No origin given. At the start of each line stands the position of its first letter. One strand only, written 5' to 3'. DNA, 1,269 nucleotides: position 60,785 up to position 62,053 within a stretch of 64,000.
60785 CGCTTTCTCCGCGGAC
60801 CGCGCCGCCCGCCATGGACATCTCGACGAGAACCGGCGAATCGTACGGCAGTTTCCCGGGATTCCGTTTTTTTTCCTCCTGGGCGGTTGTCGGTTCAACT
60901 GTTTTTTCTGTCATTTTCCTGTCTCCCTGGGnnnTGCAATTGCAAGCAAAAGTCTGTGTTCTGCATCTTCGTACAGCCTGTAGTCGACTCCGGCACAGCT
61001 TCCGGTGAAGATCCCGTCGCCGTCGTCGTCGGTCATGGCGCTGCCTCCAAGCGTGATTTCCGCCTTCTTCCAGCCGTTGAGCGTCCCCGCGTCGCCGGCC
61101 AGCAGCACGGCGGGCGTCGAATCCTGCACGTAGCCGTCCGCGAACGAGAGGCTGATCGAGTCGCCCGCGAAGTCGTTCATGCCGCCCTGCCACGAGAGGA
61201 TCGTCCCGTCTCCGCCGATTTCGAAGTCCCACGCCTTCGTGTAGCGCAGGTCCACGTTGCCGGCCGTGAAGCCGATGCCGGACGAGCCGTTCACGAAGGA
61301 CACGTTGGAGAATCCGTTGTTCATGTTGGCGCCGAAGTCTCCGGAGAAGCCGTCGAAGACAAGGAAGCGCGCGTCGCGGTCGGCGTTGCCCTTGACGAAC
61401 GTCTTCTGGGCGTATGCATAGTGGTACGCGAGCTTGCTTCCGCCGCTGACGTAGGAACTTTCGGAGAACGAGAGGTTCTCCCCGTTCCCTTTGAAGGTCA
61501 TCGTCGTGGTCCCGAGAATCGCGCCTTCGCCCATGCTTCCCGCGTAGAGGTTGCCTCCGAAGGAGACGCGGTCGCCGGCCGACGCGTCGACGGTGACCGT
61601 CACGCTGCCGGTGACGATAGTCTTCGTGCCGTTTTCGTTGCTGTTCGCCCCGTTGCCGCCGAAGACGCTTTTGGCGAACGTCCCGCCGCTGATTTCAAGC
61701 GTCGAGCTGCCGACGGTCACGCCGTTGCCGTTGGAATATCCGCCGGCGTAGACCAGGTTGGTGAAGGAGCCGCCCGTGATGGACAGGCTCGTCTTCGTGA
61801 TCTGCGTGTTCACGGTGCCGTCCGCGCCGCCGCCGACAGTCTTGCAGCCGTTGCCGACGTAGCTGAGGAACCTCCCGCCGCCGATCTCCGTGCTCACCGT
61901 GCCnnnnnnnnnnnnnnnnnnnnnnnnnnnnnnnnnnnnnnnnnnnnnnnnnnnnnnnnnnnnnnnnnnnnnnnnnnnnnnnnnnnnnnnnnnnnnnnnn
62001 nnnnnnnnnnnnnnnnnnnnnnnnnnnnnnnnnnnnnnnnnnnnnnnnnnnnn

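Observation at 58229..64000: Repeated two-gene module: tiny acidic ORF followed by a leaderless beta-helix repeat protein, in an operon ending with a transposase-derived HTH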

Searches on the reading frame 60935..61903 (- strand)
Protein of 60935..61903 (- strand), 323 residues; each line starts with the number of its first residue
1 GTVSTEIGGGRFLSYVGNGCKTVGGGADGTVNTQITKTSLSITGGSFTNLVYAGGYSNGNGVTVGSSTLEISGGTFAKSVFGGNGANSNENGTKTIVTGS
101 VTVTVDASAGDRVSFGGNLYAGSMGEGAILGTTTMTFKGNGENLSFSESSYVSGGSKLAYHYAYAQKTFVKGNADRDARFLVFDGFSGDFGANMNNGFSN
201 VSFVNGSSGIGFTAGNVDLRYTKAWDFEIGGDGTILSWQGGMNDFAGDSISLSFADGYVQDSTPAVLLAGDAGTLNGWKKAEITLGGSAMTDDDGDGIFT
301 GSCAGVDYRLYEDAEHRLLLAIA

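Call 40: find_related_loci(query=A3, collection=genome_contigs, flank=10000)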
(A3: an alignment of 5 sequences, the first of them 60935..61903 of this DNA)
Query A3 (323 aa) in genome_contigs; peptide patterns used: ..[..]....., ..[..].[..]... (x = any residue, [..] = any of these).
108 stretches matched a pattern, but none encodes a relative of the query by tblastn (E <= 1e-3).

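Call 41: find_related_loci(query=A3, collection=metagenome_contigs, flank=10000)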
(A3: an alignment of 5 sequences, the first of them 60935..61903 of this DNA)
Query A3 (323 aa) in metagenome_contigs; peptide patterns used: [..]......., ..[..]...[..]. (x = any residue, [..] = any of these).
349 stretches matched a pattern; 9 encode a relative of the query (tblastn E <= 1e-3); 9 distinct loci.
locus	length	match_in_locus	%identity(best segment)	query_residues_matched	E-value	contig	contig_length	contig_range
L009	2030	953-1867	43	1-323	4e-58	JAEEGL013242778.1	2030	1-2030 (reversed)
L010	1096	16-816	45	38-321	3e-59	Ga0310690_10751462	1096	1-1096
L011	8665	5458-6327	41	13-323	2e-53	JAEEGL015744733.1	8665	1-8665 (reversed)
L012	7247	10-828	45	37-321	4e-50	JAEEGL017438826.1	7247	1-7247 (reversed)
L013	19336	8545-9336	28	37-318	1e-20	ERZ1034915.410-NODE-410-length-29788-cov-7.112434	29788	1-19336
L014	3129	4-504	38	139-321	1e-20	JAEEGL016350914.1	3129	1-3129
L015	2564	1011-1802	29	38-318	2e-19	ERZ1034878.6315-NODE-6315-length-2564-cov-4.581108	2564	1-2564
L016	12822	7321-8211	28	1-318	7e-18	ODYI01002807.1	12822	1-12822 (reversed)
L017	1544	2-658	27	80-318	2e-12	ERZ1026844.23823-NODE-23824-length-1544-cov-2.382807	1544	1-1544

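Call 48: search_protein_families(library=pfam, proteins=[L013:298-723:+, L013:871-9351:+, L013:9509-10429:+, L013:10694-13168:-, L013:13181-13972:-, L013:13908-14972:-, L013:14988-15728:-, L013:16055-17383:-, L013:17186-17911:+, L013:17858-19144:-], max_evalue=0.001)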
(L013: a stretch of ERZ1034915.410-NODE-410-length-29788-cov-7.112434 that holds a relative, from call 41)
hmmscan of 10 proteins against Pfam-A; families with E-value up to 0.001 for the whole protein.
L013:298-723:+ (141 aa): 0 families

L013:871-9351:+ (2826 aa): 0 families

L013:9509-10429:+ (306 aa): 1 family
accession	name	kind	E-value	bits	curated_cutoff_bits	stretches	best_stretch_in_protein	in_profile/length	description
PF07475.17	Hpr_kinase_C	-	0.00033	20.7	33.3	1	138-193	8-62/171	HPr Serine kinase C-terminal domain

L013:10694-13168:- (824 aa): 2 families
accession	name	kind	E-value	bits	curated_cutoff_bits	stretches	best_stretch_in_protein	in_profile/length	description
PF02449.21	Glyco_hydro_42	-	3.9e-08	33.5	21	1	343-449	136-234/376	Beta-galactosidase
PF01373.23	Glyco_hydro_14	-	6.8e-05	22.4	27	1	325-400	143-227/402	Glycosyl hydrolase family 14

L013:13181-13972:- (263 aa): 2 families
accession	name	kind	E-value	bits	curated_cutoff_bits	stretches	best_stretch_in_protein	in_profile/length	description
PF07963.17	N_methyl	-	1.4e-07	31.2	21.2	1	36-56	7-27/27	Prokaryotic N-terminal methylation motif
PF07596.16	SBP_bac_10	-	4.3e-07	30.7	23.3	1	61-111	2-54/268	Protein of unknown function (DUF1559)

L013:13908-14972:- (354 aa): 3 families
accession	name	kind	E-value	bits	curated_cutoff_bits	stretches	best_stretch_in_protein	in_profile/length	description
PF13088.12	BNR_2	-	5.6e-22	78.8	31.4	1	36-328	1-277/277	BNR repeat-like domain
PF02012.26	BNR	-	8.6e-09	34.5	27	0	172-181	2-11/12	BNR/Asp-box repeat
PF24316.1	Tli3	-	0.00016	22.5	27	0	165-183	81-98/129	T6SS Tli3 immunity protein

L013:14988-15728:- (246 aa): 0 families

L013:16055-17383:- (442 aa): 0 families

L013:17186-17911:+ (241 aa): 1 family
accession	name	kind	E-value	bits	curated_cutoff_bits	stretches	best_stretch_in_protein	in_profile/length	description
PF07963.17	N_methyl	-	0.00018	21.4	21.2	1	4-24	7-27/27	Prokaryotic N-terminal methylation motif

L013:17858-19144:- (428 aa): 0 families

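Call 49: search_protein_families(library=pfam, proteins=[L011:265-1041:+, L011:987-2042:+, L011:2428-6330:+, L011:6759-8054:-, L012:1092-2465:-, L012:915-2321:+, L012:2953-3993:-, L012:3990-7115:-, L016:224-595:+, L016:8440-9297:+], max_evalue=0.001)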
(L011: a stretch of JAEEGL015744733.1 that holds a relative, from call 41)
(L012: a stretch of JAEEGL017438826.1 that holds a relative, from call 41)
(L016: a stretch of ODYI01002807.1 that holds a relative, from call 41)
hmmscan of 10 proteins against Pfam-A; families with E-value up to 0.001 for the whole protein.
L011:265-1041:+ (258 aa): 2 families
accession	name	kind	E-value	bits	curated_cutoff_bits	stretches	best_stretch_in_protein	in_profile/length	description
PF03819.22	MazG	-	6.2e-38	129.4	22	2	27-100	1-74/74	MazG nucleotide pyrophosphohydrolase domain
PF01503.22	PRA-PH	-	1.1e-12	48.6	21.3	1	166-214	31-79/86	Phosphoribosyl-ATP pyrophosphohydrolase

L011:987-2042:+ (351 aa): 2 families
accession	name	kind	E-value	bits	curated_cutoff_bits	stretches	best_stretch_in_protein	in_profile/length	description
PF13484.11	Fer4_16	-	2.3e-11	44.7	30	1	207-269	1-64/66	4Fe-4S double cluster binding domain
PF08331.15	QueG_DUF1730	-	0.0001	22.6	25.1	1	82-153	8-77/77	Epoxyqueuosine reductase QueG, DUF1730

L011:2428-6330:+ (1300 aa): 3 families
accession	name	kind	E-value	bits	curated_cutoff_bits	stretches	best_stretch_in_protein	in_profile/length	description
PF16168.11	AIDA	-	8e-28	96.7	27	3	323-373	13-63/63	Adhesin of bacterial autotransporter system, probable stalk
PF13290.12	CHB_HEX_C_1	-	1.4e-07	31.8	22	0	587-643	7-67/67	Chitobiase/beta-hexosaminidase C-terminal domain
PF13287.12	Fn3_assoc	-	0.00019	21.9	23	0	613-643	26-56/59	Fn3 associated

L011:6759-8054:- (431 aa): 3 families
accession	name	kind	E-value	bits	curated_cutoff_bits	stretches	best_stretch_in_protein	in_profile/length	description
PF13173.12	AAA_14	-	2.4e-28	99.1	27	1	22-164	4-128/129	AAA domain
PF13635.12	DUF4143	-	2.8e-13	50.3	28.1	1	211-370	2-156/160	Domain of unknown function (DUF4143)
PF01637.24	ATPase_2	-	0.00063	20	33.2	0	6-75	4-75/225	ATPase domain predominantly from Archaea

L012:1092-2465:- (457 aa): 1 family
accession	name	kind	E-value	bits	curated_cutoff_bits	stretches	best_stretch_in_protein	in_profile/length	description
PF00232.24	Glyco_hydro_1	-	2.3e-111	372.9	22.6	1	6-454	2-451/453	Glycosyl hydrolase family 1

L012:915-2321:+ (468 aa): 0 families

L012:2953-3993:- (346 aa): 4 families
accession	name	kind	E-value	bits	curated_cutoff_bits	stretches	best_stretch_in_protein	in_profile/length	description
PF00534.26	Glycos_transf_1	-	3.5e-16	59.7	26.4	1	173-315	13-156/172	Glycosyl transferases group 1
PF13692.12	Glyco_trans_1_4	-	5.9e-13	49.7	27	1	176-313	2-138/142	Glycosyl transferases group 1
PF13439.12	Glyco_transf_4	-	2e-08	34.9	28.5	1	14-161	2-169/170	Glycosyltransferase Family 4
PF13579.12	Glyco_trans_4_4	-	4.1e-05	24.4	29.7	1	15-141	2-141/158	Glycosyl transferase 4-like domain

L012:3990-7115:- (1041 aa): 5 families
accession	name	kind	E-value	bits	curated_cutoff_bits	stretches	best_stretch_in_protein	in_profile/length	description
PF00004.35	AAA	-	5.3e-07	30.6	21.2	1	492-572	1-72/131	ATPase family associated with various cellular activities (AAA)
PF13401.12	AAA_22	-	4.3e-06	27.5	27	1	488-583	4-110/130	AAA domain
PF04513.17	Baculo_PEP_C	-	0.00011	22.7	38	0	880-931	8-60/140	Baculovirus polyhedron envelope protein, PEP, C terminus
PF07728.20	AAA_5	-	0.00012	22.6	22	1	492-615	2-125/139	AAA domain (dynein-related subfamily)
PF05496.18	RuvB_N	-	0.00015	22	27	0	484-526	28-70/159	Holliday junction DNA helicase RuvB P-loop domain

L016:224-595:+ (123 aa): 0 families

L016:8440-9297:+ (285 aa): 1 family
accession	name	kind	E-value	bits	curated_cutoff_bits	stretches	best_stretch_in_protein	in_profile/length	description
PF07475.17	Hpr_kinase_C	-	0.00014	21.9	33.3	1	117-183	8-73/171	HPr Serine kinase C-terminal domain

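Call 53: search_protein_families(library=ncbifam, proteins=[L013:9509-10429:+, L013:10426-10683:+, L013:298-723:+, L016:224-595:+, window:60935-61903:-], max_evalue=0.1)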
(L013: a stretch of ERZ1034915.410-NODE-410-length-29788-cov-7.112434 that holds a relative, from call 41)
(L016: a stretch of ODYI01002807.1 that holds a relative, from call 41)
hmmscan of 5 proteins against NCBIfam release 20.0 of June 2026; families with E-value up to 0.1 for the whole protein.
L013:9509-10429:+ (306 aa): 2 families
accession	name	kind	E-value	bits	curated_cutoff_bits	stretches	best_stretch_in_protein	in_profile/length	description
TIGR04249.1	SCM_chp_ScmC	equivalog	8.1e-12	45.1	125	1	129-243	121-229/292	SynChlorMet cassette protein ScmC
TIGR00679.1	hpr-ser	equivalog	0.0015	17.8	240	1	138-195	133-190/300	HPr(Ser) kinase/phosphatase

L013:10426-10683:+ (85 aa): 3 families
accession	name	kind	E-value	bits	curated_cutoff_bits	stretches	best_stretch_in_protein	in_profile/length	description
TIGR04248.1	SCM_PqqD_rel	equivalog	1.1e-07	31.9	100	1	6-83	5-81/84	SynChlorMet cassette protein ScmD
NF033530.1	lasso_PqqD_Strm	exception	0.0075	16.5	70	1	16-81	12-76/78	lasso peptide biosynthesis PqqD family chaperone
TIGR04353.1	PqqD_rel_X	equivalog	0.082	13.9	35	0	17-81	5-71/74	HPr-rel-A system PqqD family peptide chaperone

L013:298-723:+ (141 aa): 0 families

L016:224-595:+ (123 aa): 0 families

window:60935-61903:- (323 aa): 0 families

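Call 81: predict_structure(alignment_id=A6)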
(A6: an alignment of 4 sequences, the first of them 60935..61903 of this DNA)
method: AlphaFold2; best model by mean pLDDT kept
length: 323 residues; sequences in the alignment: 4
mean_pLDDT: 78.2   pTM: 0.83
mean pLDDT of the five models: 78.2, 77.3, 76.9, 75.9, 74.1
residues with pLDDT >= 90: 98; 70-90: 139; 50-70: 56; < 50: 30
segments of 3 or more residues with pLDDT < 50: 23-29, 87-92, 160-174
pLDDT, mean of each block of 10 residues (from residue 1): 91 84 50 80 95 73 85 95 62 66 89 91 70 89 90 70 38 57 86 74 69 68 82 56 78 82 82 82 94 91 92 90 88
secondary structure, 60 per line:
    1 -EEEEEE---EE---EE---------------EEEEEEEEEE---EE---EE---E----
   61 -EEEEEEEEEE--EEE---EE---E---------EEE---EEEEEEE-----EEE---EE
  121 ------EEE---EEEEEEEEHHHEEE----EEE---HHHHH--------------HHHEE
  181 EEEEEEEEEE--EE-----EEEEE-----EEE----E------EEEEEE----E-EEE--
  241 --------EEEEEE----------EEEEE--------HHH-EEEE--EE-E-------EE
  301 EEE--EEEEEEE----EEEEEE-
elements in order: E2-7 E33-42 E62-71 E74-76 E95-97 E101-107 E113-115 E127-129 E133-140 E144-146 E151-153 H157-161 E179-190 E200-204 E210-212 E224-229 E236-238 E249-254 E265-269 E282-285 E299-303 E306-312 E317-322

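Call 87: fold_search(model_id=the predicted structure, library=pdb)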
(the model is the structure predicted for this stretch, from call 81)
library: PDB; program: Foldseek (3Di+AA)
matches with E <= 10: 211; with E <= 0.001: 0
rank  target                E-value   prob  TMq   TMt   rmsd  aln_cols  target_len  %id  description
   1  6bea                  7.3e-02  0.08  0.15  0.13  16.9       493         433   12  Crystal structure of the autotransporter UpaB from E. coli strain CFT073 (released 2019-04-10)
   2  2iou_G                1.5e-01  0.14  0.23  0.17  15.8       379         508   12  Major Tropism Determinant P1 (Mtd-P1) Variant Complexed with Bordetella brochiseptica Virulence Factor Pertactin extra (released 2007-10-23)
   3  7ko9                  1.5e-01  0.10  0.20  0.13  20.1       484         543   13  Crystal structure of antigen 43 from uropathogenic Escherichia coli UTI89 (released 2022-03-09)
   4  7koh_D                1.8e-01  0.15  0.24  0.16  16.3       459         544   13  Crystal structure of antigen 43 from Escherichia coli EDL933 (released 2022-03-09)
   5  7o9o                  2.4e-01  0.14  0.26  0.26  13.4       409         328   11  Crystal structure of the Awp3b (adhesin-like wall protein 3b) A-domain from Candida glabrata (released 2021-12-15)
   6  7jvi_A                2.7e-01  0.12  0.26  0.22  14.7       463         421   10  Crystal structure of a beta-helix domain retrieved from capybara gut metagenome (released 2021-09-08)
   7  5j44_A                4.3e-01  0.06  0.19  0.09  17.1       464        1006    9  Crystal structure of the Secreted Extracellular protein A (SepA) from Shigella flexneri (released 2017-04-12)
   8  6ody_A                4.3e-01  0.06  0.19  0.11  17.2       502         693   10  Cryo-EM structure of Helicobacter pylori VacA hexamer (released 2019-09-25)
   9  6eio                  4.7e-01  0.03  0.09  0.13  21.4       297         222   11  Crystal structure of an ice binding protein from an Antarctic Biological Consortium (released 2018-03-28)
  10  1dab                  5.8e-01  0.09  0.24  0.17  14.8       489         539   10  The Structure of Bordetella Pertussis Virulence Factor P.69 Pertactin (released 1999-12-15)
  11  2odl                  7.8e-01  0.04  0.17  0.16  15.2       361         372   12  Crystal structure of the HMW1 secretion domain from Haemophilus influenzae (released 2007-08-21)
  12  8enq_A                8.6e-01  0.13  0.12  0.29  11.9       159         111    8  E. coli CsgA fibril (218-pixel box size) (released 2023-10-04)
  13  2v5i                  8.6e-01  0.02  0.13  0.09  23.4       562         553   11  Structure of the receptor-binding protein of bacteriophage Det7: a podoviral tailspike in a myovirus (released 2008-02-19)
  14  7o9p                  9.6e-01  0.08  0.24  0.25  15.3       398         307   13  Crystal structure of the Awp3b (adhesin-like wall protein 3b) A-domain from Candida glabrata showing a gadolinium cluste (released 2021-12-15)
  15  7o9q_B                9.6e-01  0.06  0.21  0.22  13.8       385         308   12  Crystal structure of the Awp1 (adhesin-like wall protein 1) A-domain from Candida glabrata (released 2021-12-15)
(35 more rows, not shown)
